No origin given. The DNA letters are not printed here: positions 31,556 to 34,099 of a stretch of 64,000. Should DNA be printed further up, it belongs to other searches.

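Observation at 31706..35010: Operon pairing a flippase-like membrane protein with a pseudo-metallophosphoesterase fused to a GT4 glycosyltransferase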

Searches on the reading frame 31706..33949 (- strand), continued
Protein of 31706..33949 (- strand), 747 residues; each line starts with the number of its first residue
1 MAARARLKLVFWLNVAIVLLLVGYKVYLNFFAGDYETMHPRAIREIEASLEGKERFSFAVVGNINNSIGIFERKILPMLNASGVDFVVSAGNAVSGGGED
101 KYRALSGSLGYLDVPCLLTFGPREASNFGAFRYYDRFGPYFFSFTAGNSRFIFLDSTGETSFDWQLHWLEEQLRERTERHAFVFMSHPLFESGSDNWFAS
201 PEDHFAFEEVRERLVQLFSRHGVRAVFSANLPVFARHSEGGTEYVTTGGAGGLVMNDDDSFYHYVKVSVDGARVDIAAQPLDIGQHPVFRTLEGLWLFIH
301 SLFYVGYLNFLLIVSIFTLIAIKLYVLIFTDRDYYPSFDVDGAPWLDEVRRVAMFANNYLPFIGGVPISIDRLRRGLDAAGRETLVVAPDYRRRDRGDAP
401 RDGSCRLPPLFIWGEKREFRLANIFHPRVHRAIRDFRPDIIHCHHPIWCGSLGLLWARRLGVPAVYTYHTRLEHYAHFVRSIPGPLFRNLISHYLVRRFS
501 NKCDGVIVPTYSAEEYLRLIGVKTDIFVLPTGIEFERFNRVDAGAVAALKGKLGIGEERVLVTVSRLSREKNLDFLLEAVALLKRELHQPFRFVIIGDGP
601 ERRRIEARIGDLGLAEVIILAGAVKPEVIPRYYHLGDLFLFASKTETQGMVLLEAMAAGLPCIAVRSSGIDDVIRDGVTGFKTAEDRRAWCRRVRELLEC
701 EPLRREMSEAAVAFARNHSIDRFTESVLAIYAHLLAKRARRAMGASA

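Call 68: fold_search(model_id=the predicted structure, library=pdb)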
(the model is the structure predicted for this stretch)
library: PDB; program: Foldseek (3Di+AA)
matches with E <= 10: 1393; with E <= 0.001: 567
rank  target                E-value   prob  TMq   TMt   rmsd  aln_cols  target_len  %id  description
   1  3c4q_B                4.2e-22  1.00  0.42  0.77   4.8       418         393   23  Structure of the retaining glycosyltransferase MshA : The first step in mycothiol biosynthesis. Organism : Corynebacte (released 2008-04-01)
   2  6n1x                  4.7e-22  1.00  0.44  0.83   4.1       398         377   22  BshA from Staphylococcus aureus complexed with UDP and N-acetylglucosamine (released 2019-08-21)
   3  6d9t                  1.3e-21  1.00  0.43  0.82   4.2       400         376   22  BshA from Staphylococcus aureus complexed with UDP (released 2019-05-08)
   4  3c4q_A                1.3e-21  1.00  0.43  0.77   4.7       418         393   22  Structure of the retaining glycosyltransferase MshA : The first step in mycothiol biosynthesis. Organism : Corynebacte (released 2008-04-01)
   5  3c48_A                3.0e-21  1.00  0.29  0.50  10.3       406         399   23  Structure of the retaining glycosyltransferase MshA: The first step in mycothiol biosynthesis. Organism: Corynebacteri (released 2008-03-25)
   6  3c48_B                4.0e-21  1.00  0.29  0.51  10.1       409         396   22  Structure of the retaining glycosyltransferase MshA: The first step in mycothiol biosynthesis. Organism: Corynebacteri (released 2008-03-25)
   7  5d01_A                9.9e-20  1.00  0.42  0.83   4.1       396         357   22  Crystal structure of BshA from B. subtilis complexed with N-acetylglucosaminyl-malate (released 2016-09-07)
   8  5d01_B                1.0e-19  1.00  0.42  0.83   4.3       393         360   23  Crystal structure of BshA from B. subtilis complexed with N-acetylglucosaminyl-malate (released 2016-09-07)
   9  5d00_A                1.8e-19  1.00  0.41  0.81   4.4       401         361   22  Crystal structure of BshA from B. subtilis complexed with N-acetylglucosaminyl-malate and UMP (released 2016-09-07)
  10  6kih_A                3.9e-19  1.00  0.43  0.76   4.7       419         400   19  Sucrose-phosphate synthase (tll1590) from Thermosynechococcus elongatus (released 2020-05-27)
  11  2jjm_A                6.9e-19  1.00  0.42  0.84   3.9       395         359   22  Crystal Structure of a family GT4 glycosyltransferase from Bacillus anthracis ORF BA1558. (released 2008-08-05)
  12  5d00_B                1.2e-18  1.00  0.41  0.82   4.1       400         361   22  Crystal structure of BshA from B. subtilis complexed with N-acetylglucosaminyl-malate and UMP (released 2016-09-07)
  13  3mbo_E                1.4e-18  1.00  0.41  0.77   5.5       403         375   23  Crystal Structure of the Glycosyltransferase BaBshA bound with UDP and L-malate (released 2010-09-29)
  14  3mbo_D                3.1e-18  1.00  0.43  0.83   4.2       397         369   23  Crystal Structure of the Glycosyltransferase BaBshA bound with UDP and L-malate (released 2010-09-29)
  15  6kih_B                5.3e-18  1.00  0.41  0.73   5.7       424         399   20  Sucrose-phosphate synthase (tll1590) from Thermosynechococcus elongatus (released 2020-05-27)
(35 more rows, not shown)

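Call 73: find_encoding_contigs(protein=window:31706-33949:-, flank=3000, max_places=4)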
Protein window:31706-33949:- (747 aa): 9 contigs read that carry it; 3 places shown.
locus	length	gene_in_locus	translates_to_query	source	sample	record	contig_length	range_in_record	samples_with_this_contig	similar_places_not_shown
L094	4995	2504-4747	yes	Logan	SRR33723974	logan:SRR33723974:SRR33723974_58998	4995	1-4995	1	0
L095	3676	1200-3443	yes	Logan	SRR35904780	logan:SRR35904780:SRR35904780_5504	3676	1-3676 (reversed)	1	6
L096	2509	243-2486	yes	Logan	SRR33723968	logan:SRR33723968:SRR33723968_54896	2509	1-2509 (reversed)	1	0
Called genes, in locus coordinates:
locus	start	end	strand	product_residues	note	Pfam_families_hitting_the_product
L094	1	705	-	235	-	?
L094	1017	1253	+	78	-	-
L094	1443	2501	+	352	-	PF03706:LPG_synthase_TM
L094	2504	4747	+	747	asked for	PF13439:Glyco_transf_4, PF13579:Glyco_trans_4_4, PF20706:GT4-conflict (weak), PF00534:Glycos_transf_1, PF13692:Glyco_trans_1_4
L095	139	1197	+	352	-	PF03706:LPG_synthase_TM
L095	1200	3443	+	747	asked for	PF13439:Glyco_transf_4, PF13579:Glyco_trans_4_4, PF20706:GT4-conflict (weak), PF00534:Glycos_transf_1, PF13692:Glyco_trans_1_4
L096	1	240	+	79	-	?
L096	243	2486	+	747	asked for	PF13439:Glyco_transf_4, PF13579:Glyco_trans_4_4, PF20706:GT4-conflict (weak), PF00534:Glycos_transf_1, PF13692:Glyco_trans_1_4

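Call 78: search_protein_families(library=ncbifam, alignment_id=A2, max_evalue=1e-10)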
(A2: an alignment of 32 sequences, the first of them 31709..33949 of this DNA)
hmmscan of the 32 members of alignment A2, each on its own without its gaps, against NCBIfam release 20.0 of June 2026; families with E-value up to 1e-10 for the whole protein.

A. member 1, window:31709-33949:- (747 aa): 24 families
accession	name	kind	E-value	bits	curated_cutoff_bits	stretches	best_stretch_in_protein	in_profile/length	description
NF049988.1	MGlcDAGSynMgs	equivalog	3.3e-55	188.1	400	1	351-738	2-391/398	alpha-monoglucosyldiacylglycerol synthase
NF053787.1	GlcN_PG_synth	equivalog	6.9e-35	120.5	480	1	359-735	10-360/361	N-acetylglucosaminyl phosphatidylglycerol synthase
TIGR03999.1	thiol_BshA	equivalog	1.7e-29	103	273.7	1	501-735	143-374/375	N-acetyl-alpha-D-glucosaminyl L-malate synthase BshA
TIGR04063.1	stp3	hypoth_equivalog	1.6e-28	99.7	442.05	1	417-731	72-392/397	TIGR04063 family PEP-CTERM/XrtA system glycosyltransferase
TIGR03449.1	mycothiol_MshA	equivalog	9.1e-28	97.3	462.5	1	437-735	102-404/406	D-inositol-3-phosphate glycosyltransferase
TIGR03088.1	stp2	hypoth_equivalog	2.7e-26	92.5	409.05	1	426-735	70-374/374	TIGR03088 family PEP-CTERM/XrtA system glycosyltransferase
NF041876.1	EPS_EpsE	equivalog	1.1e-23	84.1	400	1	523-712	185-373/389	exopolysaccharide biosynthesis GT4 family glycosyltransferase EpsE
NF053513.1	Gtran_IagA_BgsA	equivalog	1.8e-19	70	460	1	440-735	46-332/333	LTA glycolipid anchor biosynthesis glycosyltransferase, IagA/BgsA family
NF047684.1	TeichurnBiosyTuaC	equivalog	2.5e-19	69.5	550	1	434-708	105-362/391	teichuronic acid biosynthesis protein TuaC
TIGR04047.1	MSMEG_0565_glyc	hypoth_equivalog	5.3e-18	65.2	259.85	1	373-732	21-372/373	MSMEG_0565 family glycosyltransferase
NF012028.0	PRK15484.1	subfamily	1.9e-17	63.4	618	1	505-686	142-328/380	lipopolysaccharide N-acetylglucosaminyltransferase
TIGR04157.1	glyco_rSAM_CFB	subfamily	2.5e-16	59.7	400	1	502-684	169-349/406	TIGR04157 family glycosyltransferase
NF038295.1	EPS_HpsP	equivalog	3.1e-16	59.4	550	1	520-734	172-387/388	hormogonium polysaccharide biosynthesis glycosyltransferase HpsP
TIGR02149.1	glgA_Coryne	subfamily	9.2e-16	57.9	302.4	1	438-687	84-335/391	glycogen synthase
NF038229.1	Glyco4_Geo_Pelo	equivalog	1.3e-15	57.3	400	1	571-735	174-337/338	GPMC system family 4 glycosyltransferase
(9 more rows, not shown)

B. families by the number of members that match (of 32 scanned): 34 families (the first 25 are shown)
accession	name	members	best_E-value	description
NF049988.1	MGlcDAGSynMgs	32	2.4e-67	alpha-monoglucosyldiacylglycerol synthase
NF053787.1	GlcN_PG_synth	32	3.2e-41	N-acetylglucosaminyl phosphatidylglycerol synthase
TIGR03449.1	mycothiol_MshA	32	1.5e-34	D-inositol-3-phosphate glycosyltransferase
TIGR03999.1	thiol_BshA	32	3e-32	N-acetyl-alpha-D-glucosaminyl L-malate synthase BshA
NF041876.1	EPS_EpsE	32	1.5e-30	exopolysaccharide biosynthesis GT4 family glycosyltransferase EpsE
TIGR04063.1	stp3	32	4.3e-30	TIGR04063 family PEP-CTERM/XrtA system glycosyltransferase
TIGR03088.1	stp2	32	4.8e-29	TIGR03088 family PEP-CTERM/XrtA system glycosyltransferase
NF053513.1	Gtran_IagA_BgsA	32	1.9e-27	LTA glycolipid anchor biosynthesis glycosyltransferase, IagA/BgsA family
NF047684.1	TeichurnBiosyTuaC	32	2.1e-26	teichuronic acid biosynthesis protein TuaC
TIGR04157.1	glyco_rSAM_CFB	32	5.2e-25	TIGR04157 family glycosyltransferase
NF038229.1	Glyco4_Geo_Pelo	32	2.5e-24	GPMC system family 4 glycosyltransferase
NF038298.1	EPS_HpsO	32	4e-23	hormogonium polysaccharide biosynthesis glycosyltransferase HpsO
TIGR04047.1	MSMEG_0565_glyc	32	5e-23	MSMEG_0565 family glycosyltransferase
NF012028.0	PRK15484.1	32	6e-23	lipopolysaccharide N-acetylglucosaminyltransferase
NF041010.1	glycosy_Agl16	32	2.1e-21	glycosylation protein Agl16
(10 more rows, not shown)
